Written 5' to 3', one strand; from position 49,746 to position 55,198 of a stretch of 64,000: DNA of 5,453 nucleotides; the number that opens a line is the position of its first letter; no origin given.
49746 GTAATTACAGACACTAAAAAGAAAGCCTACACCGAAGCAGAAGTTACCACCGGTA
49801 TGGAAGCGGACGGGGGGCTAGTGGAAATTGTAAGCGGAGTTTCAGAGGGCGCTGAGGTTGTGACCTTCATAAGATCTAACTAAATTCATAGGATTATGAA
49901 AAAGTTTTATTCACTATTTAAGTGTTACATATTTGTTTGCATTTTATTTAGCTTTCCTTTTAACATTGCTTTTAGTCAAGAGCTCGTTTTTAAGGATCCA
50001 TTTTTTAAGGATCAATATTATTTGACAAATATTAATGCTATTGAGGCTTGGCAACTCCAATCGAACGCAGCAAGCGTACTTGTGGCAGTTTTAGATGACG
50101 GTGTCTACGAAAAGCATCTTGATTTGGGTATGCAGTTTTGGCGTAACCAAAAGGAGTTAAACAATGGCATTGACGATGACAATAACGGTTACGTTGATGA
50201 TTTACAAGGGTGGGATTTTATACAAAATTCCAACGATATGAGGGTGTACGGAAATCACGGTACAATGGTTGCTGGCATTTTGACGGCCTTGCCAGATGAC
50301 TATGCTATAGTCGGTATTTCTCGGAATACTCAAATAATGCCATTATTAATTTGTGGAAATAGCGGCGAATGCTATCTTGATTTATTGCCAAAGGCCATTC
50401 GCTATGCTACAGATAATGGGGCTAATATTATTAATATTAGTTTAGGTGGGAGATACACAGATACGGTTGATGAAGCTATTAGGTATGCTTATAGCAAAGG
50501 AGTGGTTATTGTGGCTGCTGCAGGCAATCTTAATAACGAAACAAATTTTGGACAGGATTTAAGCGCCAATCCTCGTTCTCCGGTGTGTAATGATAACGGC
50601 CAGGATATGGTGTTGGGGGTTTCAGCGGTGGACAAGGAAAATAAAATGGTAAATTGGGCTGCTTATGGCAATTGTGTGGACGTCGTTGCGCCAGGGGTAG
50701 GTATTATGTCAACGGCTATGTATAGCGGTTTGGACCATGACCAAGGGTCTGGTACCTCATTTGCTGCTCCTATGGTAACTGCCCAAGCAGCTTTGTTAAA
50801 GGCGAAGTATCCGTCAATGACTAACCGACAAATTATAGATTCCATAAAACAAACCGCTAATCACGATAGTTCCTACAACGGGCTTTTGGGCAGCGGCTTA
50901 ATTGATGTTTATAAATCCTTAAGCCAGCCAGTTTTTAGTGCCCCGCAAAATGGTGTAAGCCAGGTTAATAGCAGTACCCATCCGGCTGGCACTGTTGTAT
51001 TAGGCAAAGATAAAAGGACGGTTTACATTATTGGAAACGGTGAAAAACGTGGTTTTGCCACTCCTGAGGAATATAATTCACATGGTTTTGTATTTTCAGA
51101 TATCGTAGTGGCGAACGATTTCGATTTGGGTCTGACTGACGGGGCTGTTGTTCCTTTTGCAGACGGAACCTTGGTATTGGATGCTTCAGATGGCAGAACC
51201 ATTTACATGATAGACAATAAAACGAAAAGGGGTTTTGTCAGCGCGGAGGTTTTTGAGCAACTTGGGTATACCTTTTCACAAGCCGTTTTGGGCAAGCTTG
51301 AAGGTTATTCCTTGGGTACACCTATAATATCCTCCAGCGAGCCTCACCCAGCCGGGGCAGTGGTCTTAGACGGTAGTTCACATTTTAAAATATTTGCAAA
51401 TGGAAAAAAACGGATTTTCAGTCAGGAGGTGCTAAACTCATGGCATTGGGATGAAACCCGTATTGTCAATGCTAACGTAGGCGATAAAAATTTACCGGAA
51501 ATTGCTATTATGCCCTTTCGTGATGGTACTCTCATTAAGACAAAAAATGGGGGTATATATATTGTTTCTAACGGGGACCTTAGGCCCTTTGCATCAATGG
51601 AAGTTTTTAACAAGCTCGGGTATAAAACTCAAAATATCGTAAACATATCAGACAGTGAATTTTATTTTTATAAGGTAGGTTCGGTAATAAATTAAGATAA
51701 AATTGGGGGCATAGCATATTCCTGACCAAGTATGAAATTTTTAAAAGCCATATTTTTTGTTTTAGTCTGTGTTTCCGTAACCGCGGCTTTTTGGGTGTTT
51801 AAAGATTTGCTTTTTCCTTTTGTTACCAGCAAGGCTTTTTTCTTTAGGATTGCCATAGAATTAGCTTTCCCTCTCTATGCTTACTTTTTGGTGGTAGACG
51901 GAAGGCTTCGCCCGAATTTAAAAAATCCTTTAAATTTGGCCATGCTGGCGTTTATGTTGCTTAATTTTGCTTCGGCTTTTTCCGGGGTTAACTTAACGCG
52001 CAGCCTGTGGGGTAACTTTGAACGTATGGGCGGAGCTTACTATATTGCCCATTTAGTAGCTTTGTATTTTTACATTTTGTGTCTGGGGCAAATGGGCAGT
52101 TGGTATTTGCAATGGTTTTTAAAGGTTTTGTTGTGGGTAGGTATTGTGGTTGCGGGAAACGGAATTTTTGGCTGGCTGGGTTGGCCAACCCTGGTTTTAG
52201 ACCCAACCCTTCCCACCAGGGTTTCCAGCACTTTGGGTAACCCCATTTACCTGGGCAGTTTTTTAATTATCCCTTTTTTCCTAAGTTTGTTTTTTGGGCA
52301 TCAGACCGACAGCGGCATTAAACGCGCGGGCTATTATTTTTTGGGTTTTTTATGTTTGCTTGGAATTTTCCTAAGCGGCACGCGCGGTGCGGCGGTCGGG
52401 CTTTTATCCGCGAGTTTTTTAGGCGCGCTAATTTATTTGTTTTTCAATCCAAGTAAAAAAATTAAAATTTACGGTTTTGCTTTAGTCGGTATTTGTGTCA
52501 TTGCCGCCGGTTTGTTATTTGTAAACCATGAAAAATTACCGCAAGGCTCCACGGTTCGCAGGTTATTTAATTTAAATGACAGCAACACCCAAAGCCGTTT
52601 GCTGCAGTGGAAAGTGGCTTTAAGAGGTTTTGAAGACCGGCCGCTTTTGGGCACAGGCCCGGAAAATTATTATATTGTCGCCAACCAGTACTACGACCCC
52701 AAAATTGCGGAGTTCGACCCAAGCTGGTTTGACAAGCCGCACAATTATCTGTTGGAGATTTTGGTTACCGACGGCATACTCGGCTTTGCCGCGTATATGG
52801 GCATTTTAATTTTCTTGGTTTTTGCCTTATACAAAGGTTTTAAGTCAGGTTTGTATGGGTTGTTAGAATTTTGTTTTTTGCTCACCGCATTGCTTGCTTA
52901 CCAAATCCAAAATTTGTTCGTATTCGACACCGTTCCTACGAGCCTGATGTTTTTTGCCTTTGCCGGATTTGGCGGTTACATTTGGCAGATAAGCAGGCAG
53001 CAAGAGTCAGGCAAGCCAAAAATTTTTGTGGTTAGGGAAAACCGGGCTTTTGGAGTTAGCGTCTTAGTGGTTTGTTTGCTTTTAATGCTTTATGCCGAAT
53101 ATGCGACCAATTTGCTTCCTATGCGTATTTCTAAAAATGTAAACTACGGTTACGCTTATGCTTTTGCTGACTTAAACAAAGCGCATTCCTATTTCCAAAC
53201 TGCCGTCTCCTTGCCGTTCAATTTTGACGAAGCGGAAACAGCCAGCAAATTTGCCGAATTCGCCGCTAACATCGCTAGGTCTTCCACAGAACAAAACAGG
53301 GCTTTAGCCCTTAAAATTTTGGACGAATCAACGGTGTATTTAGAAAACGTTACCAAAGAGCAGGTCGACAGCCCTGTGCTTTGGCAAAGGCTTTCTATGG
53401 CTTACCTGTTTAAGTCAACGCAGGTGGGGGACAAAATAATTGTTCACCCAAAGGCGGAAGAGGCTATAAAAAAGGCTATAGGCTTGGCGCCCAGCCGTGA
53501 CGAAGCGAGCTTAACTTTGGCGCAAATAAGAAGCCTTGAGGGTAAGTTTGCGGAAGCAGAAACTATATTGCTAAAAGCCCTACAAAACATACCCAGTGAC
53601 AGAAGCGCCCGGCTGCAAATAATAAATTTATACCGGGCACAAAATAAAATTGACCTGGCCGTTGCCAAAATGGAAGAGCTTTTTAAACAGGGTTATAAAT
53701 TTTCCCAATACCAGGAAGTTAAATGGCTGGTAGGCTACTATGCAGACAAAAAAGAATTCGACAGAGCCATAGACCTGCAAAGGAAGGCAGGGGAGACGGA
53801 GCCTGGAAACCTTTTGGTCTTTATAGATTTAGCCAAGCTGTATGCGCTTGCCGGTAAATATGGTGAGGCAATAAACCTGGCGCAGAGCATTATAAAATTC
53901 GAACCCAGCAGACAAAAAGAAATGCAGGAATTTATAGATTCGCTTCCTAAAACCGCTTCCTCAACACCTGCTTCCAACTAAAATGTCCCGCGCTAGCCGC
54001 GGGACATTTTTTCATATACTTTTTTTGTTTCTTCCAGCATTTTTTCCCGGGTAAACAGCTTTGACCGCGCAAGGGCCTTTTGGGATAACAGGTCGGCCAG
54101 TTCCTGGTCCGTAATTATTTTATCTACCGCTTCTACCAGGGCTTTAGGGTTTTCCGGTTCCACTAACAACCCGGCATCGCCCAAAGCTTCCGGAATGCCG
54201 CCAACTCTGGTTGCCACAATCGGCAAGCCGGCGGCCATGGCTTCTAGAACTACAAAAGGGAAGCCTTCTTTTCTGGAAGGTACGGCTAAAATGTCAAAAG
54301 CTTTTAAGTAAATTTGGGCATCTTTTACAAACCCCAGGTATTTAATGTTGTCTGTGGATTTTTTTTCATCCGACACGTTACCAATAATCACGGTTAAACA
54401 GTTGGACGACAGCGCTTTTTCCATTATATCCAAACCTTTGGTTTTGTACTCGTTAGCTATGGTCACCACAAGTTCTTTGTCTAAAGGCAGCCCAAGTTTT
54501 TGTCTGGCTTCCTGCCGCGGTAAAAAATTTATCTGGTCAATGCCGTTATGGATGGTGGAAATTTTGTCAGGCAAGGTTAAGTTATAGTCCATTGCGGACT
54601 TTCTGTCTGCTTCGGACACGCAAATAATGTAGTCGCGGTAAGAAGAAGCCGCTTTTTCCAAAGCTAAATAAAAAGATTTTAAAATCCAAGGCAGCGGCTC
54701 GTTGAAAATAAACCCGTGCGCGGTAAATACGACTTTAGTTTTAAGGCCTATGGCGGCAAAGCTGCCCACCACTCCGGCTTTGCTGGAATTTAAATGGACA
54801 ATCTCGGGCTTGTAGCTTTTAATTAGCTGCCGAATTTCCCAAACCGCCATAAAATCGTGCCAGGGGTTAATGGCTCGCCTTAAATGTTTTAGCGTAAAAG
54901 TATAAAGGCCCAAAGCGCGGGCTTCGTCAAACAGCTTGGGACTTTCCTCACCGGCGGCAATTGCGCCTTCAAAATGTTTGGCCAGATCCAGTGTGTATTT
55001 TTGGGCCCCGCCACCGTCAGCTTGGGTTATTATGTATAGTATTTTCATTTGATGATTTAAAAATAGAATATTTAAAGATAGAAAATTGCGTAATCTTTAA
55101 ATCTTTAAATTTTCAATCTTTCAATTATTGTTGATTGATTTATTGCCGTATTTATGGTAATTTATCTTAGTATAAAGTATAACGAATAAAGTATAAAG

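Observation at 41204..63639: Candidate surface-protein O-glycosylation / S-layer assembly locus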

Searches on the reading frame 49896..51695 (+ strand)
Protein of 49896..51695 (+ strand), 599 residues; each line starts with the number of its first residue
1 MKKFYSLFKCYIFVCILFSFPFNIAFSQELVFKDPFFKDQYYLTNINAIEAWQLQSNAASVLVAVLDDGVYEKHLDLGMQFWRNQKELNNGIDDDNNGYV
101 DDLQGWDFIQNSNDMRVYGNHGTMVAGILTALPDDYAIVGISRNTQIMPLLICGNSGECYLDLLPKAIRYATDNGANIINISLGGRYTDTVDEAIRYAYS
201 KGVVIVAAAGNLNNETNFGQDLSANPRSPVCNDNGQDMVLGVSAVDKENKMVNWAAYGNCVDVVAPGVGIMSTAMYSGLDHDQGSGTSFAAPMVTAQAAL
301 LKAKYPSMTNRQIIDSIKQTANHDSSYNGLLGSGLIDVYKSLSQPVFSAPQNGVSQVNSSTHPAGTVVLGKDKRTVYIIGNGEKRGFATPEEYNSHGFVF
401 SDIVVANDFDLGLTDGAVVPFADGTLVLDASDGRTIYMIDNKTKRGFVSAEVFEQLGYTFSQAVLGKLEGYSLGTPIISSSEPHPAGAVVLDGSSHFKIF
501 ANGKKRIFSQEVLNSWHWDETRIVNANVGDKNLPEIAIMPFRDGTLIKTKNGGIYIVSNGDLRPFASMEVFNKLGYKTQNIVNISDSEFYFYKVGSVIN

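Call 3: search_protein_families(library=pfam, proteins=[window:49896-51695:+], max_evalue=0.01)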
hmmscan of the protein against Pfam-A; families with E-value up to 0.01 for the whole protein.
window:49896-51695:+ (599 aa): 1 family
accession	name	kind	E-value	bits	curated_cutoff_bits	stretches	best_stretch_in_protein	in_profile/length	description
PF00082.27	Peptidase_S8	-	7e-46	157.3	21.8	1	60-333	3-287/288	Subtilase family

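Call 7: search_protein_families(library=ncbifam, proteins=[window:49896-51695:+], max_evalue=0.01)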
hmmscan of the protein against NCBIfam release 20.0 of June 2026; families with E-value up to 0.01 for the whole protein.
window:49896-51695:+ (599 aa): 7 families
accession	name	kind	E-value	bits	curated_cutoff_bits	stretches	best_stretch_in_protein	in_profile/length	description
TIGR03921.1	T7SS_mycosin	equivalog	9.8e-53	179.5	278.75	1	103-358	34-301/353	type VII secretion-associated serine protease mycosin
TIGR03895.1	protease_PatA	subfamily_domain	3.4e-12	45.9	421.05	1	147-303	28-178/606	PatA/PatG family cyanobactin maturation protease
NF033595.1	denti_PrtP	equivalog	3.1e-11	42.6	300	1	179-341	342-501/606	dentilisin complex serine proteinase subunit PrtP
NF049966.1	QH_SP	equivalog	7e-10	38.6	165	1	114-210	35-123/219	subtilisin-like serine protease QhpE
NF033865.1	fusolisin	equivalog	4.7e-06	25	999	1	199-321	253-379/1006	fusolisin family autotransporter serine protease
NF051851.1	AtpSerPepEprS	equivalog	5.8e-06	24.6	1700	1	191-322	214-338/988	autotransporter serine peptidase EprS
NF040553.1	SGO_0316_fam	subfamily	0.00044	18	1400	0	121-214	363-466/1486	SGO_0316/SGO_0317 family LPXTG-anchored serine peptidase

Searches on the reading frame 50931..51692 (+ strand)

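Call 60: search_protein_families(library=pfam, proteins=[window:50931-51692:+], max_evalue=1)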
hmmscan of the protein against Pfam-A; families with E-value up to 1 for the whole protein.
seq(254 aa): 1 family
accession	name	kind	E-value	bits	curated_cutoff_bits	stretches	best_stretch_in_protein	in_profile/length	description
PF18039.7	UBA_6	-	0.14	12.7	23.5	0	223-239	5-21/42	UBA-like domain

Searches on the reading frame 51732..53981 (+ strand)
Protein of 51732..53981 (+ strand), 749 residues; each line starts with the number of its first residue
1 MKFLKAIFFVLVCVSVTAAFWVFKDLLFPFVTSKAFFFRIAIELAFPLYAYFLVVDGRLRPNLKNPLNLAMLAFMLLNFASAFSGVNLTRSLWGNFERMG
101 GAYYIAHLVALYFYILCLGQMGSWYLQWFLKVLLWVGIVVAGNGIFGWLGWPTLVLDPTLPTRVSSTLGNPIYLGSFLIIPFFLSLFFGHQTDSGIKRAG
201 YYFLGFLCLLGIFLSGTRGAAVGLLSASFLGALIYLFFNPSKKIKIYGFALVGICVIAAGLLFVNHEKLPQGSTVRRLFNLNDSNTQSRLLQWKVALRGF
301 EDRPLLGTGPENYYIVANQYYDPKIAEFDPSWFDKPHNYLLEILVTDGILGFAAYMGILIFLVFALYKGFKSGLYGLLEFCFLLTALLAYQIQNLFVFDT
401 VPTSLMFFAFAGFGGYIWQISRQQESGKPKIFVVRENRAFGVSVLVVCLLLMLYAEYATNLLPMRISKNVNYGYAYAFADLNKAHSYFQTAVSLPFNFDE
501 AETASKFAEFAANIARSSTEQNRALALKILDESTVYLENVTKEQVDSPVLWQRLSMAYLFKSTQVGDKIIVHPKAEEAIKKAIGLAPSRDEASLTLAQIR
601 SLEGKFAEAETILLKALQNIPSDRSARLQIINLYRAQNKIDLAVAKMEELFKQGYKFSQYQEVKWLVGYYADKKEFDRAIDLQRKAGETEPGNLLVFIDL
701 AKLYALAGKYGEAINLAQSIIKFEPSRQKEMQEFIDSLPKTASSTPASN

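Call 3: search_protein_families(library=pfam, proteins=[window:51732-53981:+], max_evalue=0.01)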
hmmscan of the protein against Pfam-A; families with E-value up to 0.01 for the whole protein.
window:51732-53981:+ (749 aa): 10 families
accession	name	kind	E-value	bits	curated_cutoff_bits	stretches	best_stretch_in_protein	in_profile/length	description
PF04932.20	Wzy_C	-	6.4e-23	81.6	31.7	1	205-356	3-149/149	O-Antigen ligase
PF14559.12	TPR_19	-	2.6e-11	44.1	25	3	672-726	3-57/68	Tetratricopeptide repeat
PF13428.12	TPR_14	-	7.1e-07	29.7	23.5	0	591-631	2-42/44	Tetratricopeptide repeat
PF13424.12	TPR_12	-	1e-06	29.3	30.1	1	675-719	25-70/77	Tetratricopeptide repeat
PF13432.12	TPR_16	-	3e-05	24.8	32.7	0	574-623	15-64/65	Tetratricopeptide repeat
PF07719.23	TPR_2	-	0.00054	20.3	27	0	698-725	5-32/34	Tetratricopeptide repeat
PF23914.1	TPR_CcmH_CycH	-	0.00094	19.5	42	0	574-628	68-125/158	Cytochrome c-type biogenesis protein H TPR domain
PF09976.15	TPR_21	-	0.0047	17.1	25.5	1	579-664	65-152/193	Tetratricopeptide repeat-like domain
PF00515.34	TPR_1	-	0.0094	16.2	27.8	0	699-726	6-33/34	Tetratricopeptide repeat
PF14561.12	TPR_20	-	0.0096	16.7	25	0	577-646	9-80/90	Tetratricopeptide repeat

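Call 7: search_protein_families(library=ncbifam, proteins=[window:51732-53981:+], max_evalue=0.01)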
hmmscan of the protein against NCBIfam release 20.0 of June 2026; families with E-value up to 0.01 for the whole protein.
window:51732-53981:+ (749 aa): 9 families
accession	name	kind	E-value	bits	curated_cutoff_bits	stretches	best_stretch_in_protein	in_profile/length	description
TIGR02917.1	PEP_TPR_lipo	equivalog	1.5e-10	39.6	312.2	1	511-729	423-636/899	XrtA/PEP-CTERM system TPR-repeat protein PrsT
TIGR00947.1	2A73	equivalog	2.7e-07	30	366.4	1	126-362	119-361/425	IctB family putative bicarbonate transporter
NF040959.1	MamA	equivalog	0.00017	21.1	200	0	532-649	55-164/204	magnetosome protein MamA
TIGR03939.1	PGA_TPR_OMP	equivalog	0.0008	17.7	366.65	0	624-730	275-382/800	poly-beta-1,6 N-acetyl-D-glucosamine export porin PgaA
NF033758.1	gliding_GltE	equivalog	0.0028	16.7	225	1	575-646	105-176/411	adventurous gliding motility TPR repeat lipoprotein GltE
TIGR02521.1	type_IV_pilW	equivalog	0.0042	16.7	154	1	574-718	49-193/234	type IV pilus biogenesis/stability protein PilW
NF033762.1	social_mot_Tgl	equivalog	0.0068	15.8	225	1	576-714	51-190/252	social motility TPR repeat lipoprotein Tgl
NF008520.0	PRK11447.1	equivalog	0.0071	14.2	858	1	573-728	368-529/1157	cellulose synthase complex outer membrane protein BcsC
NF008756.0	PRK11788.1-4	equivalog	0.0077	15.3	474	0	596-713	186-301/389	lipopolysaccharide assembly protein LapB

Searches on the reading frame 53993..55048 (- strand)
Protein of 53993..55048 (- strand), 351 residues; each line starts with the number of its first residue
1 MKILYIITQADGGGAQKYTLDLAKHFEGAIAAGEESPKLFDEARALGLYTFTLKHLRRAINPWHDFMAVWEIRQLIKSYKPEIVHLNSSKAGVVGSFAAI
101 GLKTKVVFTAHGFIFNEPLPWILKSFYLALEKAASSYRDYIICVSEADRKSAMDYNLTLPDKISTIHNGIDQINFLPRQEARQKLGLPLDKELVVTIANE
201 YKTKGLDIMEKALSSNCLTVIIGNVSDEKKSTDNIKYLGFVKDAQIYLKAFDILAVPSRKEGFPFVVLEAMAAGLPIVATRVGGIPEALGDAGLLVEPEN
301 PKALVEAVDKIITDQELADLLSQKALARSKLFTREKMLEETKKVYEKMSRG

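Call 3: search_protein_families(library=pfam, proteins=[window:53993-55048:-], max_evalue=0.01)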
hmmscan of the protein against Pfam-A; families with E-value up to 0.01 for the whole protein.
window:53993-55048:- (351 aa): 7 families
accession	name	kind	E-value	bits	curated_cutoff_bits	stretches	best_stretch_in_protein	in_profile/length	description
PF00534.26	Glycos_transf_1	-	1e-29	103.7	26.4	1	178-325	2-169/172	Glycosyl transferases group 1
PF13692.12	Glyco_trans_1_4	-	6.7e-27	94.9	27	1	218-314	35-142/142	Glycosyl transferases group 1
PF13439.12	Glyco_transf_4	-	1.5e-22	80.8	28.5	1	13-171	2-167/170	Glycosyltransferase Family 4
PF13579.12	Glyco_trans_4_4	-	5.3e-14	53.3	29.7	1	13-169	1-158/158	Glycosyl transferase 4-like domain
PF20706.3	GT4-conflict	-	8.1e-08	32.1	26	1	248-338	279-368/385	Family 4 Glycosyltransferase in conflict systems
PF13477.12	Glyco_trans_4_2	-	9.7e-07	29.5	23.4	1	22-145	20-139/139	Glycosyl transferase 4-like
PF13524.12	Glyco_trans_1_2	-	0.00094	19.6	25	1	231-328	34-128/144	Glycosyl transferase-like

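Call 7: search_protein_families(library=ncbifam, proteins=[window:53993-55048:-], max_evalue=0.01)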
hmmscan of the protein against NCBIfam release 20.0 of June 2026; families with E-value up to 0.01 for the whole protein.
window:53993-55048:- (351 aa): 40 families (the best 25 are shown)
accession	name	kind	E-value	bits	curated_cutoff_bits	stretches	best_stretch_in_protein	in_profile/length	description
TIGR03088.1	stp2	hypoth_equivalog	6.4e-27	94.6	409.05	2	235-347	257-372/374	TIGR03088 family PEP-CTERM/XrtA system glycosyltransferase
NF047684.1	TeichurnBiosyTuaC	equivalog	1.2e-23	83.6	550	1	174-325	198-365/391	teichuronic acid biosynthesis protein TuaC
TIGR03449.1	mycothiol_MshA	equivalog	7.3e-23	81.1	462.5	1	247-348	300-403/406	D-inositol-3-phosphate glycosyltransferase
TIGR03999.1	thiol_BshA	equivalog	1.1e-22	80.6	273.7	1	138-348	145-373/375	N-acetyl-alpha-D-glucosaminyl L-malate synthase BshA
TIGR02149.1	glgA_Coryne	subfamily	1.1e-20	74.2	302.4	1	81-348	84-390/391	glycogen synthase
NF041876.1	EPS_EpsE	equivalog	2.7e-17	63.1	400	1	227-328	270-375/389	exopolysaccharide biosynthesis GT4 family glycosyltransferase EpsE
NF053787.1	GlcN_PG_synth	equivalog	2e-16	59.8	480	1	168-347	171-358/361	N-acetylglucosaminyl phosphatidylglycerol synthase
NF038298.1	EPS_HpsO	equivalog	9.8e-15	54.2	575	1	251-347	289-386/388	hormogonium polysaccharide biosynthesis glycosyltransferase HpsO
TIGR04047.1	MSMEG_0565_glyc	hypoth_equivalog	2.4e-13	49.9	259.85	1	234-321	258-348/373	MSMEG_0565 family glycosyltransferase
NF038011.1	PelF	equivalog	2.7e-13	49.8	100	1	232-345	366-489/489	GT4 family glycosyltransferase PelF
NF050063.1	ProtGlycPglJ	equivalog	1.2e-12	47.7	500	1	214-337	229-355/363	N-acetylgalactosamine-N,N'-diacetylbacillosaminyl-diphospho-undecaprenol 4-alpha-N-acetylgalactosaminyltransferase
TIGR04157.1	glyco_rSAM_CFB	subfamily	1.3e-12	47.5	400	1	131-330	163-381/406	TIGR04157 family glycosyltransferase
TIGR02472.1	sucr_P_syn_N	equivalog_domain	9.4e-12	44.5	576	1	255-327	345-419/439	sucrose-phosphate synthase, putative, glycosyltransferase domain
NF041010.1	glycosy_Agl16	equivalog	1.6e-11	43.7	575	1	104-348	105-351/352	glycosylation protein Agl16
NF038255.1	exopoly_VpsD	equivalog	5.1e-11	42.1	300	1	68-348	89-379/381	VpsD family glycosyltransferase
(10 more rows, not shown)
